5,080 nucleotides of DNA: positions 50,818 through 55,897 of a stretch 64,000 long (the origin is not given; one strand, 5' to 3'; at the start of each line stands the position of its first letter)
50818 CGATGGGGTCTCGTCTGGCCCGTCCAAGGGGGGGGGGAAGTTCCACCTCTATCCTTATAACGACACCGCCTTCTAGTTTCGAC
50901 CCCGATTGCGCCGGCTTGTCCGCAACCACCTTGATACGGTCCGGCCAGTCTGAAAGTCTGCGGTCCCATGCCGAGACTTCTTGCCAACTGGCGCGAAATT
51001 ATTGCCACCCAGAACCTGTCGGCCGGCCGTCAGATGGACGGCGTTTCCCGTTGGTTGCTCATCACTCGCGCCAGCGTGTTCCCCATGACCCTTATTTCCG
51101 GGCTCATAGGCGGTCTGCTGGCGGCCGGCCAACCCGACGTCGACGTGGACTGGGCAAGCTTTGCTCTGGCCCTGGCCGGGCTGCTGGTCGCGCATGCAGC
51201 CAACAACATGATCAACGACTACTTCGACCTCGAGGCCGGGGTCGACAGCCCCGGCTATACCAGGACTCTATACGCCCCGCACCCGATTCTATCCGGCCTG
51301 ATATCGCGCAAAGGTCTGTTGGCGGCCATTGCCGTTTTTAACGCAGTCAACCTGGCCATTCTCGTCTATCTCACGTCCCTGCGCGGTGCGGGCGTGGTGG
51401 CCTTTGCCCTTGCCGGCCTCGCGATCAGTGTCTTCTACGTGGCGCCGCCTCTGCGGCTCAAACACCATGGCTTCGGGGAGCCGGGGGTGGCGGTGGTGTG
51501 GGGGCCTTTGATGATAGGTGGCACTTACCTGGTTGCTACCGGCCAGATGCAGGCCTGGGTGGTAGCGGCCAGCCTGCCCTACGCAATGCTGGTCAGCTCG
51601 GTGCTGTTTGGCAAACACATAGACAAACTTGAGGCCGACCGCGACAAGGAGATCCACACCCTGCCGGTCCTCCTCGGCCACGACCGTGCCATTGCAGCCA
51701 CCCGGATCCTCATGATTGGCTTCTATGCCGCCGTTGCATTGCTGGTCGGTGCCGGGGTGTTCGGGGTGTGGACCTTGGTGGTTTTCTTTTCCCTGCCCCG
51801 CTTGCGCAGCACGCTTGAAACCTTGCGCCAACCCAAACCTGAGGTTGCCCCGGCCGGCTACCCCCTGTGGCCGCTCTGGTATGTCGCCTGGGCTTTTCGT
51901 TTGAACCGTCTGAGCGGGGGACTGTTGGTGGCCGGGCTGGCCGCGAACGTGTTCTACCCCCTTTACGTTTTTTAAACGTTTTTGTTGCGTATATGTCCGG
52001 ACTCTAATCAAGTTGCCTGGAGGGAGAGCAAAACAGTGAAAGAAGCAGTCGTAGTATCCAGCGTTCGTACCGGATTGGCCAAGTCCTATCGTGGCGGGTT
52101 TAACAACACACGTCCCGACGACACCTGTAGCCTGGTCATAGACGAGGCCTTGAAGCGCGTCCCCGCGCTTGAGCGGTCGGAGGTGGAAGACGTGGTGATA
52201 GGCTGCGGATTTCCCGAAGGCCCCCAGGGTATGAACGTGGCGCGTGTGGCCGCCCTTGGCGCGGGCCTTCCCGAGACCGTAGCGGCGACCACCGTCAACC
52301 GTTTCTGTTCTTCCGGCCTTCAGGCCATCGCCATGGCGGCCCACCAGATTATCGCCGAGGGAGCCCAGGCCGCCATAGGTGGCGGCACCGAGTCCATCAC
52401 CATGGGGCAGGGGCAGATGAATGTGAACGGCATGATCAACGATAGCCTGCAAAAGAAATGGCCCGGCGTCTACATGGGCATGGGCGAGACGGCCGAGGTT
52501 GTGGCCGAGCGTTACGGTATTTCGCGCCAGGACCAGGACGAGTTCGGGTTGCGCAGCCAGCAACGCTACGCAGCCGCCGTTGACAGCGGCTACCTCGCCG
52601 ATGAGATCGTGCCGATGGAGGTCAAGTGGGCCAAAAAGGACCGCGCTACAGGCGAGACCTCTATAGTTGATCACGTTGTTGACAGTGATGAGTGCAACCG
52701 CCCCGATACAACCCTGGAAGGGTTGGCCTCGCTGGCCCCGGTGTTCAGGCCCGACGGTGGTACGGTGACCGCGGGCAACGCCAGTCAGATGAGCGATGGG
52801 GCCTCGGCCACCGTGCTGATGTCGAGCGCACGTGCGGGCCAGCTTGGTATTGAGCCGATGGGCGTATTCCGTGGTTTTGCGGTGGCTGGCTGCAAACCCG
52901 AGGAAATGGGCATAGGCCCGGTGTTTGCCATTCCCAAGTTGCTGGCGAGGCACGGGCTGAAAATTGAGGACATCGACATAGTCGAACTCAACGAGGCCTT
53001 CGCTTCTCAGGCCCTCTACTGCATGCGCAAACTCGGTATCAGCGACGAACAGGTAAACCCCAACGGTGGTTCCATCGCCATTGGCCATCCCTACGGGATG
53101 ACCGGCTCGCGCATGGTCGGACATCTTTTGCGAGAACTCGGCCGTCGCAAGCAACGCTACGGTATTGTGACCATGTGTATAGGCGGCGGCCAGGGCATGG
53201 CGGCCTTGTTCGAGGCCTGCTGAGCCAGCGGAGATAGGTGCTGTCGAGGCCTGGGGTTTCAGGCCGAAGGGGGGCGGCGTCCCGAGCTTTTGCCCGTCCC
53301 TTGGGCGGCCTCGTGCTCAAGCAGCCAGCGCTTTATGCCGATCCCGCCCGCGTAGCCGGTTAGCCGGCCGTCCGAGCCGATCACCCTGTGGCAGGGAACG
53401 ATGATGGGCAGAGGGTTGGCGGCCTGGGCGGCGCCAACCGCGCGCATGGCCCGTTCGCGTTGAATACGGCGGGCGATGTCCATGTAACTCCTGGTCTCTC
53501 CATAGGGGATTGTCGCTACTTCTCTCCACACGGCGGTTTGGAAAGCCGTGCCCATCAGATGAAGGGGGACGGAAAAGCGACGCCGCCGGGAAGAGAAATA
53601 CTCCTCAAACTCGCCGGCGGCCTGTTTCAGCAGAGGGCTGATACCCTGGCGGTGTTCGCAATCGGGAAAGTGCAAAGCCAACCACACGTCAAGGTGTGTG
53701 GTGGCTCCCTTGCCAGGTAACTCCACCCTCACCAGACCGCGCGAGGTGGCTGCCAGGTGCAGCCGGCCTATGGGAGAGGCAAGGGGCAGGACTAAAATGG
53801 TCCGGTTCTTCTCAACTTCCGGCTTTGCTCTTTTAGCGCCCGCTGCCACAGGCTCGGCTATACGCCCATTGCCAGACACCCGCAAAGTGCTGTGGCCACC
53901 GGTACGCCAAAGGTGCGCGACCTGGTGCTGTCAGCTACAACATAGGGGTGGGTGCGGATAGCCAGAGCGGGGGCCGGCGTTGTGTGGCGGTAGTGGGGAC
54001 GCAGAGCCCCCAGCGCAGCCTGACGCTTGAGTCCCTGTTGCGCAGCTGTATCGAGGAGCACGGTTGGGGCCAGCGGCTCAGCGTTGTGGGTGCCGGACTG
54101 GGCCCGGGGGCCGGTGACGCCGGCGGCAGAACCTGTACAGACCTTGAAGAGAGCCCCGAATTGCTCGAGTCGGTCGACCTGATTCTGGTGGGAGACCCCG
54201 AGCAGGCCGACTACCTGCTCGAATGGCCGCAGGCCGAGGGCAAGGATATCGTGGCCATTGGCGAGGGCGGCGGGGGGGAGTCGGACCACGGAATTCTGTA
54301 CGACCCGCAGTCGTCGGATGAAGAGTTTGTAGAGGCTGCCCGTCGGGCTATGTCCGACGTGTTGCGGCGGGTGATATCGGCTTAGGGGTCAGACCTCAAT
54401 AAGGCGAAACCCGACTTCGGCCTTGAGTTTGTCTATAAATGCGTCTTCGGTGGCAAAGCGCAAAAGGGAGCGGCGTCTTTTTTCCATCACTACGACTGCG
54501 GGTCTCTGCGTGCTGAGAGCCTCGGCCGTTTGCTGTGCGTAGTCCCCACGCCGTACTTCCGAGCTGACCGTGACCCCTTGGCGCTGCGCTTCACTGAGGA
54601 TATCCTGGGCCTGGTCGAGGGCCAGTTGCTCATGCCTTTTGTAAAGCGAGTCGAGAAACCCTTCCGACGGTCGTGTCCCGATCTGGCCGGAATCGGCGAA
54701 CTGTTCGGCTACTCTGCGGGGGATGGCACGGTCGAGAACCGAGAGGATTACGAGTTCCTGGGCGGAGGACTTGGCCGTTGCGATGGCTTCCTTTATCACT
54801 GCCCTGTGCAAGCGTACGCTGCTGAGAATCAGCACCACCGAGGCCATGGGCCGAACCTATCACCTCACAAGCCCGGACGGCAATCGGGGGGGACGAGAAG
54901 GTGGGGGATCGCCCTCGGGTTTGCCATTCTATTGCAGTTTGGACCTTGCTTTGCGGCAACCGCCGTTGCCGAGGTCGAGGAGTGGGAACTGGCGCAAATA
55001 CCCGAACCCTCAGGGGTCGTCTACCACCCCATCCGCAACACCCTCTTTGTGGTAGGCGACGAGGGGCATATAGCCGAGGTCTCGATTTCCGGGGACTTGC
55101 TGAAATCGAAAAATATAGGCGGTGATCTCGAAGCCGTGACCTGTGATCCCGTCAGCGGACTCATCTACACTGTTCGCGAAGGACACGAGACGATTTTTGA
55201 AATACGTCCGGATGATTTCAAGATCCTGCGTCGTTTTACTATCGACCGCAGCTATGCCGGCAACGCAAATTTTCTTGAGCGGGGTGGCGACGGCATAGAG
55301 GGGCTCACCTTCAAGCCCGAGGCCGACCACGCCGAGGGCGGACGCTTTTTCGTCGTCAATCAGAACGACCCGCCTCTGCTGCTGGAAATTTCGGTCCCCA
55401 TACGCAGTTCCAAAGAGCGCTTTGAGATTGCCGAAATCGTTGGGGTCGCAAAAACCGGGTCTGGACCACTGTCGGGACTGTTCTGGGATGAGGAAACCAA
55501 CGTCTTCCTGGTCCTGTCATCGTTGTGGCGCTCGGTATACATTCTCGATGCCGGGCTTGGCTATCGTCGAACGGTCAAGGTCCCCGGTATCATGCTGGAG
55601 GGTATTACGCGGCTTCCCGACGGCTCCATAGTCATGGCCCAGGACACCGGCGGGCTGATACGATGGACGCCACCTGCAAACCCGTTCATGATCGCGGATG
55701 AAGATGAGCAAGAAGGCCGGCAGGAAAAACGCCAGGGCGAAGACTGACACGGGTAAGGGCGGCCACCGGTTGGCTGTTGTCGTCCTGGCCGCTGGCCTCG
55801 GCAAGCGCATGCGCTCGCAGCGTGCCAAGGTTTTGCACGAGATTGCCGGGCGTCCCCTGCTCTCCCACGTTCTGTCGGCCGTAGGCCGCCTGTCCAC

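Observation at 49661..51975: IPCT/DIPPS-like nucleotidyltransferase-CDP-alcohol phosphotransferase fusion upstream of ccmABCD and divergent from a UbiA prenyltransferase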

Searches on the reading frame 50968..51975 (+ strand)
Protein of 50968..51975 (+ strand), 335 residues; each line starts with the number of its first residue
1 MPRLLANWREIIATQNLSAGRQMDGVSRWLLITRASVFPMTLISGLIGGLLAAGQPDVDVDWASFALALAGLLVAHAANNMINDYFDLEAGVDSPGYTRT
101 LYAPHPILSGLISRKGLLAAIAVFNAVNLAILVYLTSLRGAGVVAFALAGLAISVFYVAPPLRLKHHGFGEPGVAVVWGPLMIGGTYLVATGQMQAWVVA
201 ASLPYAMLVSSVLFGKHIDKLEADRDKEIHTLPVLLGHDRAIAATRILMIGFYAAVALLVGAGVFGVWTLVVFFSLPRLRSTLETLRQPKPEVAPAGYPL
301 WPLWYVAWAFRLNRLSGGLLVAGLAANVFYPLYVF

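Call 3: search_protein_families(library=pfam, proteins=[window:50968-51975:+], max_evalue=0.1)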
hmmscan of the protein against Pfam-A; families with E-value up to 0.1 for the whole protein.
window:50968-51975:+ (335 aa): 1 family
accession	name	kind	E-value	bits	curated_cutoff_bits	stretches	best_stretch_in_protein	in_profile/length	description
PF01040.23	UbiA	-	1e-26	94.2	34.2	1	43-275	3-222/250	UbiA prenyltransferase family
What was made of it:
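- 50968..51975 (+): Divergent MenA/UBIAD1-like UbiA prenyltransferase. It is a frequent but not constant neighbour. Pfam UbiA 1e-26 (call 3).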

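Call 4: search_protein_families(library=ncbifam, proteins=[window:50968-51975:+], max_evalue=0.1)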
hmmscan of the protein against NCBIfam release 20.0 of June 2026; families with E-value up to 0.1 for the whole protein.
window:50968-51975:+ (335 aa): 27 families (the best 25 are shown)
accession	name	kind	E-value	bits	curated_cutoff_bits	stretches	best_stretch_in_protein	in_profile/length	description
NF004617.0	PRK05951.1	equivalog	7.2e-35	120.6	239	1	64-279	51-263/306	prenyltransferase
NF004749.0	PRK06080.1-1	equivalog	1.5e-28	99.8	277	1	21-284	14-272/311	1,4-dihydroxy-2-naphthoate polyprenyltransferase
TIGR02235.1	menA_cyano-plnt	equivalog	1.4e-22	80.4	225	1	37-289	10-254/285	2-carboxy-1,4-naphthoquinone phytyltransferase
NF004751.0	PRK06080.1-3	equivalog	2.5e-21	76.5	264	1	22-287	6-263/296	1,4-dihydroxy-2-naphthoate polyprenyltransferase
NF009926.0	PRK13387.1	equivalog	1.7e-17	63.5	316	1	35-288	17-281/317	1,4-dihydroxy-2-naphthoate polyprenyltransferase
NF005742.0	PRK07566.1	equivalog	7e-17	61.5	313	1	41-291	42-286/315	chlorophyll synthase ChlG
NF004750.0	PRK06080.1-2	equivalog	6.6e-16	58.5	346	1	25-279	5-260/301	1,4-dihydroxy-2-naphthoate polyprenyltransferase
NF004753.0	PRK06080.1-5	equivalog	1.8e-15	56.9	555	1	65-276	54-262/312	1,4-dihydroxy-2-naphthoate polyprenyltransferase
NF009523.0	PRK12884.1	equivalog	4.1e-15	55.7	269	1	33-272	11-231/279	prenyltransferase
TIGR01476.1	chlor_syn_BchG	subfamily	5.6e-15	55.5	212.3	1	41-260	14-226/283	(bacterio)chlorophyll synthase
NF009521.0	PRK12882.1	equivalog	5.3e-13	48.8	296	1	29-272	8-234/280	geranylgeranylglycerol-phosphate geranylgeranyltransferase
TIGR00751.1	menA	equivalog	3.1e-12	46.5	102.15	1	37-279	4-247/284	1,4-dihydroxy-2-naphthoate octaprenyltransferase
NF004752.0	PRK06080.1-4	subfamily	8.1e-11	42.1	289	1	58-285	34-265/300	1,4-dihydroxy-2-naphthoate polyprenyltransferase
NF009058.0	PRK12392.1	subfamily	5.7e-10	38.8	494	1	42-275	29-261/333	bacteriochlorophyll c synthase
NF004754.0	PRK06080.1-6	equivalog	1.3e-09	37.9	522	1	22-279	5-263/308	1,4-dihydroxy-2-naphthoate polyprenyltransferase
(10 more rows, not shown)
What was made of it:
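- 50968..51975 (+): All NCBIfam models fall below their cutoffs (call 4).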

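Call 61: search_solved_structures(query=window:50968-51975:+, max_evalue=0.01)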
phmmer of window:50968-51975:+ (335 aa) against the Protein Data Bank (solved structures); distinct sequences matched with E-value up to 0.01: 3.
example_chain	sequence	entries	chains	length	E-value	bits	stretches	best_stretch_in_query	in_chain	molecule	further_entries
8djk_B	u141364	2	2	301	5.3e-11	45.3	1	31-258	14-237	UbiA prenyltransferase domain-containing protein 1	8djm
9sau_C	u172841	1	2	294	0.0014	20.9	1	64-279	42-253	Chlorophyll a synthase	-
9sas_C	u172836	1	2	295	0.0016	20.7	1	64-279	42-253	Chlorophyll a synthase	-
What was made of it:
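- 50968..51975 (+): UBIAD1 5e-11 (call 61).
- Checked: It hits Pfam UbiA at 1e-26 (call 3), and its best solved relative is UBIAD1 at 5e-11 (call 61).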

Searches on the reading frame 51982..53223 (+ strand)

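Call 3: search_protein_families(library=pfam, proteins=[window:51982-53223:+], max_evalue=0.1)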
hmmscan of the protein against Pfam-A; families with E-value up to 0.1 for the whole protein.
window:51982-53223:+ (413 aa): 5 families
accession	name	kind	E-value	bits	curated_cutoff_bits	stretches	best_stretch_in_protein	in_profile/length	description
PF00108.29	Thiolase_N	-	7.4e-64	216.1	26.4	1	23-282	2-259/260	Thiolase, N-terminal domain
PF02803.24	Thiolase_C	-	5.6e-47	158.9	27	1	291-411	2-122/123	Thiolase, C-terminal domain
PF00109.32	ketoacyl-synt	-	0.0032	17.6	20.8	1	103-140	168-205/252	Beta-ketoacyl synthase, N-terminal domain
PF11220.13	DUF3015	-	0.071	13.5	25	0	143-210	60-124/142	Protein of unknown function (DUF3015)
PF18014.7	Acetyltransf_18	-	0.096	12.8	22.7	0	280-322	21-63/124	Acetyltransferase (GNAT) domain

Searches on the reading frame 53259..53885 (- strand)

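Call 40: search_protein_families(library=pfam, proteins=[window:53259-53885:-], max_evalue=0.001)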
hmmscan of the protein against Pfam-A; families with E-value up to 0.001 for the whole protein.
window:53259-53885:- (208 aa): 2 families
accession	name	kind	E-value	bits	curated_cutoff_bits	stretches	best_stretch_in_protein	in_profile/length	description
PF01035.26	DNA_binding_1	-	2.4e-34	117.5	27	1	114-193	1-80/81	6-O-methylguanine DNA methyltransferase, DNA binding domain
PF02870.21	Methyltransf_1N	-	8.6e-07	29.8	21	1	36-109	7-70/71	6-O-methylguanine DNA methyltransferase, ribonuclease-like domain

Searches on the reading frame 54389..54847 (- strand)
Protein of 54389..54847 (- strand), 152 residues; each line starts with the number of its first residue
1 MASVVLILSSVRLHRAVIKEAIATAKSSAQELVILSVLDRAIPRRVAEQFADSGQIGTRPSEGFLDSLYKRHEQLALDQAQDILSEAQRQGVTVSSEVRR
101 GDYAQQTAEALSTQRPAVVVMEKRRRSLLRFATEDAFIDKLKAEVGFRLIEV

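Call 40: search_protein_families(library=pfam, proteins=[window:54389-54847:-], max_evalue=0.001)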
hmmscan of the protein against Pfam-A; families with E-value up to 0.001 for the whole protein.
window:54389-54847:- (152 aa): 1 family
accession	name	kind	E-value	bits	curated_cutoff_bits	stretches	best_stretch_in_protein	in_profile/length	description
PF00582.32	Usp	-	0.00032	21.7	24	0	16-130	17-118/141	Universal stress protein family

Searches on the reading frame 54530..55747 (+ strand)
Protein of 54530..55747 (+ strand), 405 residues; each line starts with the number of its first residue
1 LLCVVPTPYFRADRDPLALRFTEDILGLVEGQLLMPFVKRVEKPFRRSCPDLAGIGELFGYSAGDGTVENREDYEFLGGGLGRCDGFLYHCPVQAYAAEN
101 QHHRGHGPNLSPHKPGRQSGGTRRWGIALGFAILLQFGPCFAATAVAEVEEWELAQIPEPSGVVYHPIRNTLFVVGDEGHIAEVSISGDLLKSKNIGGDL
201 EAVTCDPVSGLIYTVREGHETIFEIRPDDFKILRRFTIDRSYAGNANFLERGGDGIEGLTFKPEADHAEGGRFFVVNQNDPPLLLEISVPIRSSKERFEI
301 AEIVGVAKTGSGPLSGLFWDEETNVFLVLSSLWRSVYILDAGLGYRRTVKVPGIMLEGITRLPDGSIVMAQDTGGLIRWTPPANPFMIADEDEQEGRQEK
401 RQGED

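Call 40: search_protein_families(library=pfam, proteins=[window:54530-55747:+], max_evalue=0.001)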
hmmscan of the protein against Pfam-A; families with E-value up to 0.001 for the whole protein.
window:54530-55747:+ (405 aa): 2 families
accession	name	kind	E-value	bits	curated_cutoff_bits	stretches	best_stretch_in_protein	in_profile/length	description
PF06977.17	SdiA-regulated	-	1.7e-09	37.7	21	1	153-342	17-202/249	SdiA-regulated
PF13449.12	Phytase-like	-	0.00018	21.9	27.6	0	192-278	64-143/284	Esterase-like activity of phytase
